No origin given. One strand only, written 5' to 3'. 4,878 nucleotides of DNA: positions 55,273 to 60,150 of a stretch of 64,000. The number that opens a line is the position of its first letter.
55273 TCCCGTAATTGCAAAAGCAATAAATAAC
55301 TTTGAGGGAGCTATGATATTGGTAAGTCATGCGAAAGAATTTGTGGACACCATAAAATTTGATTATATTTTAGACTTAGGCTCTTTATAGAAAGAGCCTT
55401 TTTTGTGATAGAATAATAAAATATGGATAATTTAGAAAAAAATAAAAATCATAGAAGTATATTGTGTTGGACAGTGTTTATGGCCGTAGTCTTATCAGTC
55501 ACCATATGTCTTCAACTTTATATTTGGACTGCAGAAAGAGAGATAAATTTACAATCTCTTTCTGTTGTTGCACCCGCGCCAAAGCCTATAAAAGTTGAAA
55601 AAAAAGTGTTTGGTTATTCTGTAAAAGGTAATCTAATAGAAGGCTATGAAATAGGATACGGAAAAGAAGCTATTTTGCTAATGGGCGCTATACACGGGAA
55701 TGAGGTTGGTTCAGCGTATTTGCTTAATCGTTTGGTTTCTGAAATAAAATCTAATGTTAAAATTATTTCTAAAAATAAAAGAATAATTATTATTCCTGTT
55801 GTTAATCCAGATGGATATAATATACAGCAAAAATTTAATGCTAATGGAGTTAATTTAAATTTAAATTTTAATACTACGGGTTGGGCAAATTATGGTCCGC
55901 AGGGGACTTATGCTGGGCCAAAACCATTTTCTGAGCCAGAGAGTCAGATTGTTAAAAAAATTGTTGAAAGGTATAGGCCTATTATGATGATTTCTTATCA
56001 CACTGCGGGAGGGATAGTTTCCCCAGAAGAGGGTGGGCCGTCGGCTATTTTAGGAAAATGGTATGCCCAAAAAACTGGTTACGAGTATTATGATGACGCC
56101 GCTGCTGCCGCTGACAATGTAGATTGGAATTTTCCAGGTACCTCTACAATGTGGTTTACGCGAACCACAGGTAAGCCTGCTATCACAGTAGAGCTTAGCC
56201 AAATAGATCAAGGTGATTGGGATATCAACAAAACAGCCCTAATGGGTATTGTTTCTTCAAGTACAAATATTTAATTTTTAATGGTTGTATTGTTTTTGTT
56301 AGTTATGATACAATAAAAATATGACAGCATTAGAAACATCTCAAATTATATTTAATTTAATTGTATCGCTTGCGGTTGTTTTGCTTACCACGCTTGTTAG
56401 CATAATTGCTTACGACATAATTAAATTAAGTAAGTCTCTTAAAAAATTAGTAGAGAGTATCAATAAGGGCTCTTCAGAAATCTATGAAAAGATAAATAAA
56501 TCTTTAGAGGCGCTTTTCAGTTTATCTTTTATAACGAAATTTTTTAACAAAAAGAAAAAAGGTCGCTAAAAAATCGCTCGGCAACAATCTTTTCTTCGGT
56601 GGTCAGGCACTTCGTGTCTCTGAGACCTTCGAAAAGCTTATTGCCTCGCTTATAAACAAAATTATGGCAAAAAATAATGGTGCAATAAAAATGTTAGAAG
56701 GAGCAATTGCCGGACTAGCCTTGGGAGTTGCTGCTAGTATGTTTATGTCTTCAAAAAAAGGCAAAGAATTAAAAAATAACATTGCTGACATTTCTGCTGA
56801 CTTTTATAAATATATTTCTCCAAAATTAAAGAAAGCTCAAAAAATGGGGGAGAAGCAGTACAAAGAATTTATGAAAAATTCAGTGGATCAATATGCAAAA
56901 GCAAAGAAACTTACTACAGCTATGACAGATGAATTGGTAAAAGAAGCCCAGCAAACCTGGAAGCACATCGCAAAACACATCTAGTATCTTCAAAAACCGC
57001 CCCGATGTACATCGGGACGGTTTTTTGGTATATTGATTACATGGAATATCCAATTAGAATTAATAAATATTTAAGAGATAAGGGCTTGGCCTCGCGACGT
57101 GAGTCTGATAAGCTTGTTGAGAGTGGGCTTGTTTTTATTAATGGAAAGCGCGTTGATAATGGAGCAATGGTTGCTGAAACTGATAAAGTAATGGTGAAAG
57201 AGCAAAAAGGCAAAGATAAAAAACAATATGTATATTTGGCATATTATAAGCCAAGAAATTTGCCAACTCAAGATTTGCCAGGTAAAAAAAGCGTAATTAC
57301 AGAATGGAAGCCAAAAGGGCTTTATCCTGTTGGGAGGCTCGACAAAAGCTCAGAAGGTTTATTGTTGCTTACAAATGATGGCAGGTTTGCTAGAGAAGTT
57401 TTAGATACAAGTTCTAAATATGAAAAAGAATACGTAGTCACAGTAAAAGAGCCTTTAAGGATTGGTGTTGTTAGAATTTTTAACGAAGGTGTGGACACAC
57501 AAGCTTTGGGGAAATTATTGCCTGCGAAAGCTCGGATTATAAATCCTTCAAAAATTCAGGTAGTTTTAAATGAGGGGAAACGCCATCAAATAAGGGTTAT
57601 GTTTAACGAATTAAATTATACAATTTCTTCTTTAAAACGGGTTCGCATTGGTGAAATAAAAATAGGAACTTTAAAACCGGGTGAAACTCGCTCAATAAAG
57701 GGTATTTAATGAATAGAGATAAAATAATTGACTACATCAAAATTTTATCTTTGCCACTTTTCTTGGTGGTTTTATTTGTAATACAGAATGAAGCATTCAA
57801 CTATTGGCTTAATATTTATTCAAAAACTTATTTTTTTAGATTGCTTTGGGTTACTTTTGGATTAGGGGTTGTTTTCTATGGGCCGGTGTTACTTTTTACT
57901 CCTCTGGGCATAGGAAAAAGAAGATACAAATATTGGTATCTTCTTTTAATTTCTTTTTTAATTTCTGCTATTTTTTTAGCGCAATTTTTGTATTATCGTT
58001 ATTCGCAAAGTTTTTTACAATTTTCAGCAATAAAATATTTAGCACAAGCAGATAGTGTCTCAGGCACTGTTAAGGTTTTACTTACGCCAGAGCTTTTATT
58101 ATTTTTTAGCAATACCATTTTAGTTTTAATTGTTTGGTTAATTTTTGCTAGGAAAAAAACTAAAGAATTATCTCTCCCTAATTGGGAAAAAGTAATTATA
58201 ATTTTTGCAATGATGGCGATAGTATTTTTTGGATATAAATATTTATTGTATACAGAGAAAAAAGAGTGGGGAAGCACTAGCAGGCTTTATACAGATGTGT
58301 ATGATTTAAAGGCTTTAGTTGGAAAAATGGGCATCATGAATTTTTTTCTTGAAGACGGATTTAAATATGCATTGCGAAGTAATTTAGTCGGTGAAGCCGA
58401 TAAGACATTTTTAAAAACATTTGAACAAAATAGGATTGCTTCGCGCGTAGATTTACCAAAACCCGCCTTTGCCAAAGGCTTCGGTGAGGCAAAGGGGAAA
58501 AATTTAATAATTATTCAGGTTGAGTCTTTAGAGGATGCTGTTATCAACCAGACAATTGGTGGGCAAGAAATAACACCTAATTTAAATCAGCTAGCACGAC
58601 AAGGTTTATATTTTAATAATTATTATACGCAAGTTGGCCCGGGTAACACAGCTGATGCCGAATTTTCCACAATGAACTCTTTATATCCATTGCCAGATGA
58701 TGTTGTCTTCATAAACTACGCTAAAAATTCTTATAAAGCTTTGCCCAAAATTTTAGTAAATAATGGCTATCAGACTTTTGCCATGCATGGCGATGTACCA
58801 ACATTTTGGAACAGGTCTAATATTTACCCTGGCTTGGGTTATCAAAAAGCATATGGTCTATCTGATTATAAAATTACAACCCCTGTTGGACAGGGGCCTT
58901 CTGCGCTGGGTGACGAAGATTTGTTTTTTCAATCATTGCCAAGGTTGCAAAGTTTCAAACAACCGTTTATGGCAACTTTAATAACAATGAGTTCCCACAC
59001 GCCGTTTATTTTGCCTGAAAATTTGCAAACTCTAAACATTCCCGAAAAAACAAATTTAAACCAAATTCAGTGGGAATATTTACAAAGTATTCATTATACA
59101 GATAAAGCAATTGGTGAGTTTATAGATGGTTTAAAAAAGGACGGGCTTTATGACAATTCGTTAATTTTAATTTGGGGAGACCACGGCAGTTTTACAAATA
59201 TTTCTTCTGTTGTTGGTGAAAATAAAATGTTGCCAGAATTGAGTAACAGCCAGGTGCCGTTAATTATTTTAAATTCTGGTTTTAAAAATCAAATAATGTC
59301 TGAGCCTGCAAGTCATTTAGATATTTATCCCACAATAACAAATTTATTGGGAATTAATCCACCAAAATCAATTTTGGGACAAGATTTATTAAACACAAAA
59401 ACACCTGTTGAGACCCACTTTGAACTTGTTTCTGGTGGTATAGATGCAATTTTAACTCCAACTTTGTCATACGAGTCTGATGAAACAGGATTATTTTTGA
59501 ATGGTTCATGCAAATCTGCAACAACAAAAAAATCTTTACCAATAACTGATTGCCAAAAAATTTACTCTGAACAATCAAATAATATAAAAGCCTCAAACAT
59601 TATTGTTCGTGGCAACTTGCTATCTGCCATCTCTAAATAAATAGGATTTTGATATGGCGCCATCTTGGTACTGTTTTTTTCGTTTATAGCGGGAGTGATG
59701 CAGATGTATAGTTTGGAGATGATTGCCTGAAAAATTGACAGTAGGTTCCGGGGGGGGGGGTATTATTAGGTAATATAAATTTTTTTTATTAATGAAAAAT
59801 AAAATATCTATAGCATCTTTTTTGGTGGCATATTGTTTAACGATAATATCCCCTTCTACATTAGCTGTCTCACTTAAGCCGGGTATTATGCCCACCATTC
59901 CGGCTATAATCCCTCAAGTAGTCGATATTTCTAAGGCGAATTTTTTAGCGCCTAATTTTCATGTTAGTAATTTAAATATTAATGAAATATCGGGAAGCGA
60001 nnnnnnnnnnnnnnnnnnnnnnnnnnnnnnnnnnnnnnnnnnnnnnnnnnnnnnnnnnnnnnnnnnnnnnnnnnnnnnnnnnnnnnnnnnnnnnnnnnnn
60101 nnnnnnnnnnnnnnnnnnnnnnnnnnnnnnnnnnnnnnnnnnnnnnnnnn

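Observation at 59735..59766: G11 homopolymer inside a promoter spacer upstream of two surface-protein genes: candidate phase-variation switch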

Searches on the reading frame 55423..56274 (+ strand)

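Call 6: search_protein_families(library=pfam, proteins=[window:55423-56274:+], max_evalue=0.01)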
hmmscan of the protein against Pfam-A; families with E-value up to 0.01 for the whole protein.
window:55423-56274:+ (283 aa): 3 families
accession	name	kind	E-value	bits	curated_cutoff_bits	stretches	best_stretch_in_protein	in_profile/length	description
PF00246.29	Peptidase_M14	-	1.4e-23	84.4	21.6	1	55-199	13-188/286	Zinc carboxypeptidase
PF24827.1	AstE_AspA_cat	-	3.2e-09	37.1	25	1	83-151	4-66/192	Succinylglutamate desuccinylase/Aspartoacylase catalytic domain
PF10994.13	DUF2817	-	0.00076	19.5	23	1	81-150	51-119/341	Protein of unknown function (DUF2817)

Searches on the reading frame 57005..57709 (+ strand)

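Call 6: search_protein_families(library=pfam, proteins=[window:57005-57709:+], max_evalue=0.01)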
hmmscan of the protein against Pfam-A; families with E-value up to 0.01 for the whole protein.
window:57005-57709:+ (234 aa): 2 families
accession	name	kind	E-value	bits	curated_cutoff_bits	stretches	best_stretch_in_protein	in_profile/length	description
PF00849.27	PseudoU_synth_2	-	3.2e-18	66.8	26.8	1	77-201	2-151/152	RNA pseudouridylate synthase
PF01479.30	S4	-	2.5e-09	37.1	22.8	1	18-60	2-46/48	S4 domain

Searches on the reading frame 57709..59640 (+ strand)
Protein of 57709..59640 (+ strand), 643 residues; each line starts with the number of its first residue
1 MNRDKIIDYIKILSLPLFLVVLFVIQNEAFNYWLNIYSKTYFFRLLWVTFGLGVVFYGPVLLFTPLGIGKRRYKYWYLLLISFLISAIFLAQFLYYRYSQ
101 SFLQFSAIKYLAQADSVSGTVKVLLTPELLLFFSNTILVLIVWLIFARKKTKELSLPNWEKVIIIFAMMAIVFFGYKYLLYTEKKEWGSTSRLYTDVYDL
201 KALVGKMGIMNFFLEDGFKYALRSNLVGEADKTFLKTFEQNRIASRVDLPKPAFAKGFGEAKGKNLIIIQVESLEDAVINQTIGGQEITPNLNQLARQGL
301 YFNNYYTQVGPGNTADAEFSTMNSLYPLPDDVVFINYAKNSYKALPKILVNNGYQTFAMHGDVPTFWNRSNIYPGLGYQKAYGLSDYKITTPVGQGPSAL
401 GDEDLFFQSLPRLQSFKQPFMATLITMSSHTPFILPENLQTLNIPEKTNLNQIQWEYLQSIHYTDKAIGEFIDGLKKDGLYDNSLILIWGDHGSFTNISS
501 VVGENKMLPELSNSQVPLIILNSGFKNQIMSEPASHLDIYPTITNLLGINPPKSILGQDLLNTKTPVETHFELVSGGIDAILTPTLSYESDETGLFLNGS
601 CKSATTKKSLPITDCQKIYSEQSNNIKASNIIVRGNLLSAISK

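Call 6: search_protein_families(library=pfam, proteins=[window:57709-59640:+], max_evalue=0.01)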
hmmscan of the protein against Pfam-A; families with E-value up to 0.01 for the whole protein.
window:57709-59640:+ (643 aa): 3 families
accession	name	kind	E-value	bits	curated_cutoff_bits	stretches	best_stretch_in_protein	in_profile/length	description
PF00884.28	Sulfatase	-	5.3e-44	151.2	25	1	264-549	1-301/301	Sulfatase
PF01663.27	Phosphodiest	-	5.5e-08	33.2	23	1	456-502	183-230/342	Type I phosphodiesterase / nucleotide pyrophosphatase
PF01676.23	Metalloenzyme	-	0.0016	18.4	24.3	1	457-550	169-251/252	Metalloenzyme superfamily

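Call 10: find_encoding_contigs(protein=window:57709-59640:+, flank=3000, max_places=10)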
Protein window:57709-59640:+ (643 aa): 11 contigs read that carry it; 5 places shown.
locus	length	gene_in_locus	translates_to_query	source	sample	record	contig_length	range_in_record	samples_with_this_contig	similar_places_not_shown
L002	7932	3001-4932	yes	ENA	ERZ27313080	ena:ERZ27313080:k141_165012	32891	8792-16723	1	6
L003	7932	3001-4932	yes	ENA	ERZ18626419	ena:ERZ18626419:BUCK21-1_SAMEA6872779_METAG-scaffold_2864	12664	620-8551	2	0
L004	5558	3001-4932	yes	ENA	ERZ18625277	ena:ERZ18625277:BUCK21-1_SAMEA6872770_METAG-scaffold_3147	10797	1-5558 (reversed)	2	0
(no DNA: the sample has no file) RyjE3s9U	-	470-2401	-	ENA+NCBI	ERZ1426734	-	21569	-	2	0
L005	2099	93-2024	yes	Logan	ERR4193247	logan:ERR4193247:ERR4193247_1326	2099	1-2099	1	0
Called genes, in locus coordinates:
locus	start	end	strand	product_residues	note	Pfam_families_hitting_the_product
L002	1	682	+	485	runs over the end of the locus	PF13555:AAA_29 (faint), PF00005:ABC_tran, PF02463:SMC_N (faint), PF03193:RsgA_GTPase (faint), PF13191:AAA_16 (faint), PF13401:AAA_22 (faint), PF20720:nSTAND3 (faint), PF00005:ABC_tran, +2 more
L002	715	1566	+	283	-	PF00246:Peptidase_M14, PF24827:AstE_AspA_cat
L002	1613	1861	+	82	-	-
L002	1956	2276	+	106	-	PF12732:YtxH (weak)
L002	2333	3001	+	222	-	PF01479:S4, PF00849:PseudoU_synth_2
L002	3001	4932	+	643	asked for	PF27449:LtaS_N, PF00884:Sulfatase, PF01663:Phosphodiest (faint)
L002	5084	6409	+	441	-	-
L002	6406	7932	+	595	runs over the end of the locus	-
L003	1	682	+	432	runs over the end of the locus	?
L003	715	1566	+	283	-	PF00246:Peptidase_M14, PF24827:AstE_AspA_cat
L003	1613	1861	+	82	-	-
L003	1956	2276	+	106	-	PF12732:YtxH (weak)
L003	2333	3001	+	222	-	PF01479:S4, PF00849:PseudoU_synth_2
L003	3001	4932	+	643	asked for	PF27449:LtaS_N, PF00884:Sulfatase, PF01663:Phosphodiest (faint)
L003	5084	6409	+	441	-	-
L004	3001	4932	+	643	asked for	PF27449:LtaS_N, PF00884:Sulfatase, PF01663:Phosphodiest (faint)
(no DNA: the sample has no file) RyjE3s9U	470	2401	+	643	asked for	PF27449:LtaS_N, PF00884:Sulfatase, PF01663:Phosphodiest (faint)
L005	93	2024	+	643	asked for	PF27449:LtaS_N, PF00884:Sulfatase, PF01663:Phosphodiest (faint)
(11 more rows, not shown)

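Call 46: find_homologous_proteins(query=window:57709-59640:+, max_evalue=1e-100)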
Query window:57709-59640:+ (643 aa): 304 proteins with E <= 1e-100 among 8000 candidates; the best 120 are listed.
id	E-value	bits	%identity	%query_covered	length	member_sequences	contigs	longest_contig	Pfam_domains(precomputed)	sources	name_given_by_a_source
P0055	0.0e+0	1447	100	100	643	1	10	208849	PF01663.28,PF00884.29,PF27449.1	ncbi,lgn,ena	-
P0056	0.0e+0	1112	78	100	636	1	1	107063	PF01663.28,PF00884.29,PF27449.1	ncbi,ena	-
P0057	0.0e+0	1057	72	100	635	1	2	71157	PF01663.28,PF00884.29,PF27449.1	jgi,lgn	jgi:phosphoglycerol transferase MdoB-like AlkP superfamily enzyme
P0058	0.0e+0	1036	74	99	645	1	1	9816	PF01663.28,PF00884.29,PF27449.1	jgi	jgi:phosphoglycerol transferase MdoB-like AlkP superfamily enzyme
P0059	0.0e+0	1030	73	99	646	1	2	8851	PF01663.28,PF00884.29,PF27449.1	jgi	jgi:lipoteichoic acid synthase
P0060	0.0e+0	1030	73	99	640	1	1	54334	PF01663.28,PF00884.29,PF27449.1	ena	-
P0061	0.0e+0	1028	71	100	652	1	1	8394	PF01663.28,PF00884.29,PF27449.1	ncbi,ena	-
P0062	0.0e+0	1027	71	99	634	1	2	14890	PF01663.28,PF00884.29,PF27449.1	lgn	-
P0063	0.0e+0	1019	73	99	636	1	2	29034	PF01663.28,PF00884.29,PF27449.1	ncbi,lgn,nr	ncbi:MAG: LTA synthase family protein [Candidatus Staskawiczbacteria bacterium]|nr:LTA synthase fami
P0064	0.0e+0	1014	71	99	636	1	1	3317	PF01663.28,PF00884.29,PF27449.1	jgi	jgi:phosphoglycerol transferase MdoB-like AlkP superfamily enzyme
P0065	0.0e+0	1013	71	99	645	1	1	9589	PF01663.28,PF00884.29,PF27449.1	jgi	jgi:lipoteichoic acid synthase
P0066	0.0e+0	1012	71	99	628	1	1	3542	PF01663.28,PF00884.29,PF27449.1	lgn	-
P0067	3.7e-298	1009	71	99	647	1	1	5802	PF01663.28,PF00884.29,PF27449.1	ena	-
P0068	4.4e-298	1008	71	100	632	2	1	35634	PF01663.28,PF00884.29,PF27449.1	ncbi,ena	-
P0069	1.3e-297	1007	70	100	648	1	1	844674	PF01663.28,PF00884.29,PF27449.1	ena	-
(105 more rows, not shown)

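Call 51: find_encoding_contigs(protein=P0056, flank=5000, max_places=3)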
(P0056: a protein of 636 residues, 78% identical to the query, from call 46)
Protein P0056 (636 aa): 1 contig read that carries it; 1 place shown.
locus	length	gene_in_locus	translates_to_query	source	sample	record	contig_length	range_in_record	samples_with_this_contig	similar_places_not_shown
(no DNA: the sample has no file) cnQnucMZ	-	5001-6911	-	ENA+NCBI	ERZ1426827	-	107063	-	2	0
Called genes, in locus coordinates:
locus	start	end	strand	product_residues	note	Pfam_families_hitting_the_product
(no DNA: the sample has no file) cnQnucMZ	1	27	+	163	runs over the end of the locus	-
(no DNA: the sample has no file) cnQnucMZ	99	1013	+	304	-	PF00892:EamA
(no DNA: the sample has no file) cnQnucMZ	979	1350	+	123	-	PF01687:Flavokinase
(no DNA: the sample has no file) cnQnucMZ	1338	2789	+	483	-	PF03193:RsgA_GTPase (faint), PF13555:AAA_29 (faint), PF00005:ABC_tran, PF02463:SMC_N (faint), PF13191:AAA_16 (faint), PF13401:AAA_22 (faint), PF20720:nSTAND3 (faint), PF00005:ABC_tran, +2 more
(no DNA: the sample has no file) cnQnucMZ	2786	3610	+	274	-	PF00246:Peptidase_M14, PF24827:AstE_AspA_cat (weak)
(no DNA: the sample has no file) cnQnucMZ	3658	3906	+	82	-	-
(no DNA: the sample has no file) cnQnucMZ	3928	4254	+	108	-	PF12732:YtxH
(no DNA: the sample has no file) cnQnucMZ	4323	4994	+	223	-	PF01479:S4, PF00849:PseudoU_synth_2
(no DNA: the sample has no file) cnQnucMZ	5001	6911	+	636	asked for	PF27449:LtaS_N, PF00884:Sulfatase, PF01663:Phosphodiest (faint)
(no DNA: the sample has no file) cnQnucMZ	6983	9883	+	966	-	PF00580:UvrD-helicase, PF01443:Viral_helicase1 (faint), PF13245:AAA_19, PF21445:ADDB_N, PF13361:UvrD_C, PF13538:UvrD_C_2 (faint), PF12705:PDDEXK_1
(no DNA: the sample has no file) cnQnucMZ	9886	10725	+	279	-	PF12705:PDDEXK_1, PF01930:Cas_Cas4 (weak)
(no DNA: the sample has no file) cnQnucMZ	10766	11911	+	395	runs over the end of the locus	PF02812:ELFV_dehydrog_N, PF00208:ELFV_dehydrog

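Call 52: find_encoding_contigs(protein=P0057, flank=5000, max_places=3)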
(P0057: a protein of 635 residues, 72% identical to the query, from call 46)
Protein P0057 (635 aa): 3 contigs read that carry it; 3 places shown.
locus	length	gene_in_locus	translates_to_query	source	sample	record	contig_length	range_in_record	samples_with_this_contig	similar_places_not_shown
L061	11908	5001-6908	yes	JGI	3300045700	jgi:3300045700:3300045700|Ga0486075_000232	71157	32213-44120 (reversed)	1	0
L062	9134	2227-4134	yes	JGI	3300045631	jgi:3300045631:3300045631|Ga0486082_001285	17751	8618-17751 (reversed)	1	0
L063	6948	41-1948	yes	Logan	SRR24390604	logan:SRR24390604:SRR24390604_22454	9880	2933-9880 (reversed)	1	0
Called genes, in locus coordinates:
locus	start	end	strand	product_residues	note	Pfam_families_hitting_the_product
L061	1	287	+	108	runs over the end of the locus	PF12732:YtxH (weak)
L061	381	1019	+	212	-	PF13398:Peptidase_M50B (weak)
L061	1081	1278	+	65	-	-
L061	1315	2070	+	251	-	PF14023:Bestrophin-like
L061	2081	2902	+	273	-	PF00561:Abhydrolase_1, PF12146:Hydrolase_4, PF12697:Abhydrolase_6, PF06821:Ser_hydrolase (faint), PF03096:Ndr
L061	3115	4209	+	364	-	PF12850:Metallophos_2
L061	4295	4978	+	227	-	PF01479:S4, PF00849:PseudoU_synth_2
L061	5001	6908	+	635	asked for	PF27449:LtaS_N, PF00884:Sulfatase, PF01663:Phosphodiest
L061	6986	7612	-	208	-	-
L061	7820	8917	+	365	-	PF05559:DUF763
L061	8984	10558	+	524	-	PF18911:PKD_4 (weak), PF22352:K319L-like_PKD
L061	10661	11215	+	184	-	-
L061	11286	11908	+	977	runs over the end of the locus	PF00580:UvrD-helicase, PF01443:Viral_helicase1 (faint), PF13245:AAA_19, PF21445:ADDB_N, PF13361:UvrD_C, PF13538:UvrD_C_2 (faint), PF12705:PDDEXK_1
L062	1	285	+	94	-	?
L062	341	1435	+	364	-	PF12850:Metallophos_2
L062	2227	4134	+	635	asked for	PF27449:LtaS_N, PF00884:Sulfatase, PF01663:Phosphodiest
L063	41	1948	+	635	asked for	PF27449:LtaS_N, PF00884:Sulfatase, PF01663:Phosphodiest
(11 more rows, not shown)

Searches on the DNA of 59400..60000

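Call 26: search_rna_families(source=window, start=59400, end=60000, threshold=evalue, max_evalue=10)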
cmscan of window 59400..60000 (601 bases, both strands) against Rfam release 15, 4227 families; matches with E-value up to 10: 4.
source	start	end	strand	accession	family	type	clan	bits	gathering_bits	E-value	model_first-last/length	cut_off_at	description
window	59727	59878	+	RF04088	MIR812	Gene; miRNA;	-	22.8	80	3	1-205/205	no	MIR812 microRNA precursor family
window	59484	59545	+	RF01824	RUF20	Gene;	-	9.7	60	9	1-425/425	no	RNA of unknown function 20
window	59690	59751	+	RF01295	SCARNA7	Gene; snRNA; snoRNA; scaRNA;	-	8.2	65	8.9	1-330/330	no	Small Cajal body-specific RNA 7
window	59472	59570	+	RF01295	SCARNA7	Gene; snRNA; snoRNA; scaRNA;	-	8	65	10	1-330/330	no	Small Cajal body-specific RNA 7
